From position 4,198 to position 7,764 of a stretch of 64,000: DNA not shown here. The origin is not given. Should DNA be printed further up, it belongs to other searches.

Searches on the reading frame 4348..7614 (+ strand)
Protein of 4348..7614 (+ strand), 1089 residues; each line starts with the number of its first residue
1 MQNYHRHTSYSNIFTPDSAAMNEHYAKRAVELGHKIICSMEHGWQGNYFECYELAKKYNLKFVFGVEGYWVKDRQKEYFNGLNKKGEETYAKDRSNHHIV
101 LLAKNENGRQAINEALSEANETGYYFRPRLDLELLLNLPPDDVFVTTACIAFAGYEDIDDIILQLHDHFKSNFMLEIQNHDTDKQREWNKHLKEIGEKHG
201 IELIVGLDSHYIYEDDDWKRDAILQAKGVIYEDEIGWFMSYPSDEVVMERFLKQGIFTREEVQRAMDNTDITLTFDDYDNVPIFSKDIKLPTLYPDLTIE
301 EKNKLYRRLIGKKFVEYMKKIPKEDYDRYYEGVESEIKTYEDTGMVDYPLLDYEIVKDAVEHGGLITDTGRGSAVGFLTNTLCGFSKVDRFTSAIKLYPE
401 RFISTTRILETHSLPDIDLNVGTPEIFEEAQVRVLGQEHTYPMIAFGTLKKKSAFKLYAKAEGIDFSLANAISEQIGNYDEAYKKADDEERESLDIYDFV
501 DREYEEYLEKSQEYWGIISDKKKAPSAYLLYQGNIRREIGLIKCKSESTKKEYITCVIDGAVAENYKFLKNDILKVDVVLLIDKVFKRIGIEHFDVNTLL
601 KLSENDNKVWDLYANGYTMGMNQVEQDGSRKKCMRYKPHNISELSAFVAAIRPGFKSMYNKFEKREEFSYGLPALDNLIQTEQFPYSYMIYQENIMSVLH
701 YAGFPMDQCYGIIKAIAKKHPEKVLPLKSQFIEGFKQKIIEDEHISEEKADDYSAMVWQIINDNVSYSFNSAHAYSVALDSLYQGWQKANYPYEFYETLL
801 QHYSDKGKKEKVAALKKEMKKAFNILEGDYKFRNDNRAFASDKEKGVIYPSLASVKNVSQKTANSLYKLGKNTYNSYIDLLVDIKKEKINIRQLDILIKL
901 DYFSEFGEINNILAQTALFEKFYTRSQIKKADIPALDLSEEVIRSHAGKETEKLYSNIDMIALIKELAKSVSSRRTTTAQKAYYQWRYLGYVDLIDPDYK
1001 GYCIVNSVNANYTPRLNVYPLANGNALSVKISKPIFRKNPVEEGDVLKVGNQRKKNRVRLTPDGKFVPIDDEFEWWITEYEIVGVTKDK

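Call 67: search_protein_families(library=phrogs, proteins=[window:4348-7614:+], max_evalue=0.00001)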
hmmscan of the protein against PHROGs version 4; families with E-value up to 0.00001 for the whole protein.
window:4348-7614:+ (1089 aa): 7 families
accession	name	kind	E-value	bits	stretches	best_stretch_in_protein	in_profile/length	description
phrog_405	-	DNA, RNA and nucleotide metabolism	8.3e-187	624.4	1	2-993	45-990/1190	DNA polymerase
phrog_7513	-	unknown function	6.4e-41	141.7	1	3-393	13-435/461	-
phrog_11165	-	DNA, RNA and nucleotide metabolism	1.4e-33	117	1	302-886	11-593/782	DNA polymerase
phrog_11119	-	DNA, RNA and nucleotide metabolism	2.3e-28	100.6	1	806-1085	7-296/299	DNA polymerase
phrog_12219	-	DNA, RNA and nucleotide metabolism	9e-22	78.2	1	435-934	24-548/823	DNA polymerase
phrog_21652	-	DNA, RNA and nucleotide metabolism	1.5e-10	41.3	1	376-783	39-475/476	DNA polymerase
phrog_4335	-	unknown function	8.7e-06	26.2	0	750-871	14-130/421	-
